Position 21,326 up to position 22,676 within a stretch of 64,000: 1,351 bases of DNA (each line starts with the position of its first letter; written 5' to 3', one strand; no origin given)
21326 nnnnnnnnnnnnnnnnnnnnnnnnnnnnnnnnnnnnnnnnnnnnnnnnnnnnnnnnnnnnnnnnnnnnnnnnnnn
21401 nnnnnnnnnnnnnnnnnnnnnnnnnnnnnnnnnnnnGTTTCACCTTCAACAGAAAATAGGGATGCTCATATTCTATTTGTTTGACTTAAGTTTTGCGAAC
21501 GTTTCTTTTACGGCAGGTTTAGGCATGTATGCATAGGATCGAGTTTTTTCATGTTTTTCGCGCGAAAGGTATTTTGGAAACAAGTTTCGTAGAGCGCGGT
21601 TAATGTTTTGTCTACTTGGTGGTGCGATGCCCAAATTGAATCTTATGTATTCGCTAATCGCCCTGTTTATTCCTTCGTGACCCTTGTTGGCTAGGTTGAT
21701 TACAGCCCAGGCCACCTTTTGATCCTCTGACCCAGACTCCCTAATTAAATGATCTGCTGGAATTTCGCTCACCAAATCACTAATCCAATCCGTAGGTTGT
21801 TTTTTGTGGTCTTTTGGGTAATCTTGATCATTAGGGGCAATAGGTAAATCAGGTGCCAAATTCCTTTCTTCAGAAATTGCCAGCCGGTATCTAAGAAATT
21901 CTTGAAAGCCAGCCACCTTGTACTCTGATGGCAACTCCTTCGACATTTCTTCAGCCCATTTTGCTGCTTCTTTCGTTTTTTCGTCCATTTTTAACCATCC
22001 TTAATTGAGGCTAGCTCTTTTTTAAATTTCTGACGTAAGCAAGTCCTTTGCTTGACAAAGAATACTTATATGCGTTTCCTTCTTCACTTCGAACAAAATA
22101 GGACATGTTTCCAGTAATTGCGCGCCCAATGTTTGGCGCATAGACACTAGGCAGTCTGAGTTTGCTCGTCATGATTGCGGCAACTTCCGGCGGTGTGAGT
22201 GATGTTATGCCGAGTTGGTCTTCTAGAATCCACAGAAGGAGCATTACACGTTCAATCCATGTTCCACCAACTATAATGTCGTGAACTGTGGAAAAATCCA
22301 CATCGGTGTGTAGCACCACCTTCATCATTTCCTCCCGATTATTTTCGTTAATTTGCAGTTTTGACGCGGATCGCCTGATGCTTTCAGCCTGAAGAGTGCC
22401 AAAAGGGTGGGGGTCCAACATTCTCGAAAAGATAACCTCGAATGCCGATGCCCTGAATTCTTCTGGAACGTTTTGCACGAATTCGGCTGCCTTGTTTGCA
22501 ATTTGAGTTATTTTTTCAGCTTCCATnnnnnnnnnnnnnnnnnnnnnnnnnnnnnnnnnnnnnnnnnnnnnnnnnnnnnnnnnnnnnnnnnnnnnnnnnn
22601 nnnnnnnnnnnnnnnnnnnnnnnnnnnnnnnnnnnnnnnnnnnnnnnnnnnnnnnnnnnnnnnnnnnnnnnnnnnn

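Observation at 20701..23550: Low-GC island with a self-promoted four-gene operon of small, mutually related winged-helix-like proteins of unknown function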

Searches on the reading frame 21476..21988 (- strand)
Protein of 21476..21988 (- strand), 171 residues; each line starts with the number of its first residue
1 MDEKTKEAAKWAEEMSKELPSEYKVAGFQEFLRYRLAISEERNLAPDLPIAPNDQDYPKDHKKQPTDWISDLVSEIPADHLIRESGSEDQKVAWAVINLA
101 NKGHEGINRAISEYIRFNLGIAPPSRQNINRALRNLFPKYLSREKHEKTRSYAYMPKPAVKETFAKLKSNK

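Call 3: search_protein_families(library=pfam, proteins=[window:21476-21988:-], max_evalue=1)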
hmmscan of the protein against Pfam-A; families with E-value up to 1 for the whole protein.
window:21476-21988:- (171 aa): 0 families

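Call 4: search_protein_families(library=padloc, proteins=[window:21476-21988:-], max_evalue=1)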
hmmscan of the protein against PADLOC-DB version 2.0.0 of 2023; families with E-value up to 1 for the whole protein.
window:21476-21988:- (171 aa): 0 families

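Call 5: search_protein_families(library=phrogs, proteins=[window:21476-21988:-], max_evalue=1)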
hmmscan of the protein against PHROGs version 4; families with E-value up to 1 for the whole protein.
window:21476-21988:- (171 aa): 0 families

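Call 24: search_protein_families(library=ncbifam, proteins=[window:21476-21988:-], max_evalue=1)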
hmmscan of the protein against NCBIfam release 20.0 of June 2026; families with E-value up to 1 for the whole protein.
window:21476-21988:- (171 aa): 0 families

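Call 87: search_protein_representatives(protein=window:21476-21988:-)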
Query: 171 residues. Proteins with E-value up to 0.001 (for the whole library): 78; up to 1e-10: 54; up to 1e-30: 3. The best 78 are listed.
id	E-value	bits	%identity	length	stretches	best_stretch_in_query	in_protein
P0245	5.8e-109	378.0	100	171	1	1-171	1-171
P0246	5.6e-37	143.9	49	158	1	6-167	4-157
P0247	1.8e-36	142.3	42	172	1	1-170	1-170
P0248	5.2e-26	108.2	52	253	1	62-167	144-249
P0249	4.0e-23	98.8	39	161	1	5-170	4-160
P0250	3.7e-22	95.7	42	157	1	1-155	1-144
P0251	1.9e-21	93.4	35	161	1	5-165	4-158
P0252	1.5e-20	90.4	36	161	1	5-165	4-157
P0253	3.9e-20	89.1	36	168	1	9-165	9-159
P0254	2.2e-19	86.7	37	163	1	4-167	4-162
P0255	5.4e-19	85.4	37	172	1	21-170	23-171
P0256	4.8e-18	82.3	31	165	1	6-168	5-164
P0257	8.8e-18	81.5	35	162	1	8-167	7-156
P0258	9.8e-18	81.3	35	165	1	8-169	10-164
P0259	1.5e-17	80.7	33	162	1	6-167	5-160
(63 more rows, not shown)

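Call 93: search_protein_families(library=pfam, alignment_id=A10, max_evalue=0.01)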
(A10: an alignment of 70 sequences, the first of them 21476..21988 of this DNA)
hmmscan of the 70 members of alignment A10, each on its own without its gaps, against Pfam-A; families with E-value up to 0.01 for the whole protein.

A. member 1, window:21476-21988:- (171 aa): 0 families

B. families by the number of members that match (of 70 scanned): 4 families
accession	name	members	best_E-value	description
PF03965.22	Penicillinase_R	8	3.1e-05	Penicillinase repressor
PF10264.15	Stork_head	3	0.00042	Winged helix Storkhead-box1 domain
PF09079.17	Cdc6_C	1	3.4e-05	CDC6, C terminal winged helix domain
PF13467.12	RHH_4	1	6.5e-05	Ribbon-helix-helix domain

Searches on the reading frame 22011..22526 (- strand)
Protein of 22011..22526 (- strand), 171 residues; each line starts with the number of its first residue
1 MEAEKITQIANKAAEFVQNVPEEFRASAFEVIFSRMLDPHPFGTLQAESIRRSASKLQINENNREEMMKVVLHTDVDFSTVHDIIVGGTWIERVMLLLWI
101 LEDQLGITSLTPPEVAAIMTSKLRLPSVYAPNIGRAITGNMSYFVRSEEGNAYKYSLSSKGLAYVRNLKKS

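Call 3: search_protein_families(library=pfam, proteins=[window:22014-22526:-], max_evalue=1)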
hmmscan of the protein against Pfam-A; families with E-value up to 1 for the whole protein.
window:22014-22526:- (171 aa): 2 families
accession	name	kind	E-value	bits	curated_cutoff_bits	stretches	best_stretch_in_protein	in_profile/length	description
PF10999.13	DUF2839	-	0.13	13.1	22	1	48-101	3-56/67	Protein of unknown function (DUF2839)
PF01671.21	ASFV_360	-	0.17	11.8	22.5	1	62-97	139-174/215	African swine fever virus multigene family 360 protein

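Call 4: search_protein_families(library=padloc, proteins=[window:22014-22526:-], max_evalue=1)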
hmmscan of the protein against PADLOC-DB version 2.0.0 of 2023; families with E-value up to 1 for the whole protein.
window:22014-22526:- (171 aa): 0 families

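Call 5: search_protein_families(library=phrogs, proteins=[window:22014-22526:-], max_evalue=1)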
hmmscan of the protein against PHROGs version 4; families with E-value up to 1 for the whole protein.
window:22014-22526:- (171 aa): 0 families

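Call 12: find_encoding_contigs(protein=window:22011-22526:-, flank=10000, max_places=10)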
Protein window:22011-22526:- (171 aa): 14 contigs read that carry it; 10 places shown.
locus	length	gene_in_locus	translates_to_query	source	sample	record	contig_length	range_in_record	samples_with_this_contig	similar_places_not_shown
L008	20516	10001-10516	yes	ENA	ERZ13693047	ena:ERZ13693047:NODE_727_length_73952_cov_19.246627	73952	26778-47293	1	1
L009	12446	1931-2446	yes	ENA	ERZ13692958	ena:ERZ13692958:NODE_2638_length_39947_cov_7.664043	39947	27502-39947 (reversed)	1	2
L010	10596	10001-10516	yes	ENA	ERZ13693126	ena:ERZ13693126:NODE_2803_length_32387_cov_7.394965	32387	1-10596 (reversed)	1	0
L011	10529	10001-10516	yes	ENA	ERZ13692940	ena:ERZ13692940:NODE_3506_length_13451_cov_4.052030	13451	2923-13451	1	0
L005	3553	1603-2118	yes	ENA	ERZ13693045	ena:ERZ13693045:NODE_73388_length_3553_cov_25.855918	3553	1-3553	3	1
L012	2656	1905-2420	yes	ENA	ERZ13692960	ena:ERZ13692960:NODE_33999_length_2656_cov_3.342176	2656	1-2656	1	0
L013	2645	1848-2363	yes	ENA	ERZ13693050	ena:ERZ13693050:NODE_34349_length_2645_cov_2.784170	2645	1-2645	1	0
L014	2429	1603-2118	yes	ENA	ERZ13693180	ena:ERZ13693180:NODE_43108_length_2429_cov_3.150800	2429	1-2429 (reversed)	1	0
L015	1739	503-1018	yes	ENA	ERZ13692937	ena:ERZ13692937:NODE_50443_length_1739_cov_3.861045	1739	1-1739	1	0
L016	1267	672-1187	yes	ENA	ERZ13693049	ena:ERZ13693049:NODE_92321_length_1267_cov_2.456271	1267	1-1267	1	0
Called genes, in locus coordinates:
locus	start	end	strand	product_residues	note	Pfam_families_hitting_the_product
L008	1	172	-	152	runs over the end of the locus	PF02391:MoaE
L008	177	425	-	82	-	PF02597:ThiS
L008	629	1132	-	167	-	PF01967:MoaC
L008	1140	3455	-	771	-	PF20969:MASE11, PF13492:GAF_3 (faint), PF13185:GAF_2, PF01590:GAF, PF13185:GAF_2, PF01966:HD, PF13487:HD_5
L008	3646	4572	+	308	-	PF03462:PCRF, PF00472:RF-1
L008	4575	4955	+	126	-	PF00903:Glyoxalase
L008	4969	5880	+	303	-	PF01545:Cation_efflux, PF16916:ZT_dimer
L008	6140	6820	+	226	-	PF04140:ICMT, PF04191:PEMT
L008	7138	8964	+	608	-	PF04389:Peptidase_M28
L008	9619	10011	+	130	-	-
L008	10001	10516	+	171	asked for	-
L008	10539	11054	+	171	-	-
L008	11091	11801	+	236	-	-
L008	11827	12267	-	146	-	-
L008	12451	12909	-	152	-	-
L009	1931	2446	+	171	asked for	-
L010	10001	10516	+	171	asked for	-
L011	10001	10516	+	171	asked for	-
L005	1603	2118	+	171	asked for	-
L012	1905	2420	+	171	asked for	-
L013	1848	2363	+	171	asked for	-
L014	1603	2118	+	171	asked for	-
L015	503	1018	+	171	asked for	-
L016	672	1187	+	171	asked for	-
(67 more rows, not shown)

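Call 24: search_protein_families(library=ncbifam, proteins=[window:22014-22526:-], max_evalue=1)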
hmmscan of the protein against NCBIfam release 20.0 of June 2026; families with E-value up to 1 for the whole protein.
window:22014-22526:- (171 aa): 0 families

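Call 26: find_homologous_proteins(query=window:22014-22526:-, max_evalue=0.01)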
Query window:22014-22526:- (171 aa): 2 proteins with E <= 0.01 among 28 candidates.
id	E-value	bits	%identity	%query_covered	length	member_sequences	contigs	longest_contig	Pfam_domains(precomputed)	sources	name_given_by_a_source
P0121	3.6e-105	366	100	100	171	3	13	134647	-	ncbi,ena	-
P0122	1.5e-43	166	47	98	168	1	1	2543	-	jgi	jgi:hypothetical protein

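Call 32: find_encoding_contigs(protein=P0122, flank=5000)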
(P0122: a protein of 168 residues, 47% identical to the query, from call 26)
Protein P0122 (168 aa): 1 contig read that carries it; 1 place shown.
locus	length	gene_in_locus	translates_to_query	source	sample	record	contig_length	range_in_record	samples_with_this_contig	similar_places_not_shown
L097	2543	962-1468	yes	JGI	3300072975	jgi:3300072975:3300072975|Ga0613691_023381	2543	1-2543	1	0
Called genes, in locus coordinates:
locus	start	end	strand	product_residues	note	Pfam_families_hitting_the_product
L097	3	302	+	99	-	?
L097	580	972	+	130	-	-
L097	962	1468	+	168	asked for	-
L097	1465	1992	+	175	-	-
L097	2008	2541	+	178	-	?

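Call 38: search_protein_families(library=pfam, alignment_id=A4, max_evalue=0.1)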
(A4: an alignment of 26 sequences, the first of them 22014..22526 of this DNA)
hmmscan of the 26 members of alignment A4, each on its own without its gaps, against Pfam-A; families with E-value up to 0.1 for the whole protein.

A. member 1, window:22014-22526:- (171 aa): 0 families

B. families by the number of members that match (of 26 scanned): 13 families
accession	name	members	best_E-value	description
PF03551.20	PadR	1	0.00014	Transcriptional regulator PadR-like family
PF10264.15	Stork_head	1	0.0078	Winged helix Storkhead-box1 domain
PF13814.12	Replic_Relax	1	0.027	Replication-relaxation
PF20399.4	PH_20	1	0.039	PH domain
PF07891.17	DUF1666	1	0.046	Protein of unknown function (DUF1666)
PF07741.18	BRF1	1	0.051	Brf1-like TBP-binding domain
PF05504.16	Spore_GerAC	1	0.053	Spore germination B3/ GerAC like, C-terminal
PF09339.16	HTH_IclR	1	0.06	IclR helix-turn-helix domain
PF01935.23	DUF87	1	0.076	Helicase HerA, central domain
PF15639.11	Tox-MPTase3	1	0.08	Metallopeptidase toxin 3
PF18534.6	HBD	1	0.087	Helical bundle domain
PF20223.3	DUF6582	1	0.092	Family of unknown function (DUF6582)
PF15542.11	Ntox50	1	0.098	Bacterial toxin 50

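Call 43: find_homologous_proteins(query=A5, max_evalue=0.001)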
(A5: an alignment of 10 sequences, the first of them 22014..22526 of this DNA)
Query A5 (10 sequences) (171 aa, profile of the alignment): 233 proteins with E <= 0.001 among 1798 candidates; the best 120 are listed.
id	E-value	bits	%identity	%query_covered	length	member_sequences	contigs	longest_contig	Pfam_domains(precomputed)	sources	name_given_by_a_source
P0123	3.4e-71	256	34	46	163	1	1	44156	-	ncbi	-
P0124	2.4e-70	253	34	44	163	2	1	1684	-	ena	-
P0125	3.9e-69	249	28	74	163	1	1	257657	-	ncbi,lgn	-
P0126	6.9e-69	249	34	44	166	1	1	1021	-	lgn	-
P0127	8.3e-69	248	34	46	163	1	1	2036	-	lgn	-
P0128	8.8e-69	248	-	-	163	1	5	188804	-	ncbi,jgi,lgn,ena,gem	-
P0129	3.1e-68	246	-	-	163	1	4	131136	-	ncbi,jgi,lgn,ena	ncbi:MAG: hypothetical protein WC531_00715 [Candidatus Paceibacterota bacterium]|jgi:hypothetical pr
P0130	3.3e-67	243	-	-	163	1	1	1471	-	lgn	-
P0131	3.9e-67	243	-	-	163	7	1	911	-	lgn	-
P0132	6.1e-67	242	31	44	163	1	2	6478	-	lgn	-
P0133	1.4e-66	241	32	40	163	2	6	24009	-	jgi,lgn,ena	-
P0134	1.9e-66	241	28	44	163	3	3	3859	-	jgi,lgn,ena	-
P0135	1.9e-66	241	-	-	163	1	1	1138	-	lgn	-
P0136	3.7e-66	240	-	-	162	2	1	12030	-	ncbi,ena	-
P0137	6.8e-66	239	31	44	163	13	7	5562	-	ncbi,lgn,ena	-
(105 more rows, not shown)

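Call 67: predict_structure(alignment_id=A8)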
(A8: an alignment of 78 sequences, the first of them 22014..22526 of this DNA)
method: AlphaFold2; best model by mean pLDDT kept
length: 171 residues; sequences in the alignment: 78
mean_pLDDT: 83.0   pTM: 0.63
mean pLDDT of the five models: 83.0, 82.9, 82.3, 80.4, 78.8
residues with pLDDT >= 90: 61; 70-90: 85; 50-70: 8; < 50: 17
segments of 3 or more residues with pLDDT < 50: 41-57
pLDDT, mean of each block of 10 residues (from residue 1): 85 89 88 77 44 47 82 88 88 92 90 93 89 89 88 90 92 76
secondary structure, 60 per line:
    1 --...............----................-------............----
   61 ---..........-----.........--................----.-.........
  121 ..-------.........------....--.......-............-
elements in order: H3-17 H22-37 H45-56 H64-73 H79-87 H90-105 H112-122 H130-138 E145-148 E151-157 H159-170

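Call 76: find_related_loci(query=A5, collection=viral_contigs, flank=6000)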
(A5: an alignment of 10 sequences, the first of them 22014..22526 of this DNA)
Query A5 (171 aa) in viral_contigs; peptide patterns used: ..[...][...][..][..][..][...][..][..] (x = any residue, [..] = any of these).
20 stretches matched a pattern, but none encodes a relative of the query by tblastn (E <= 1e-3).
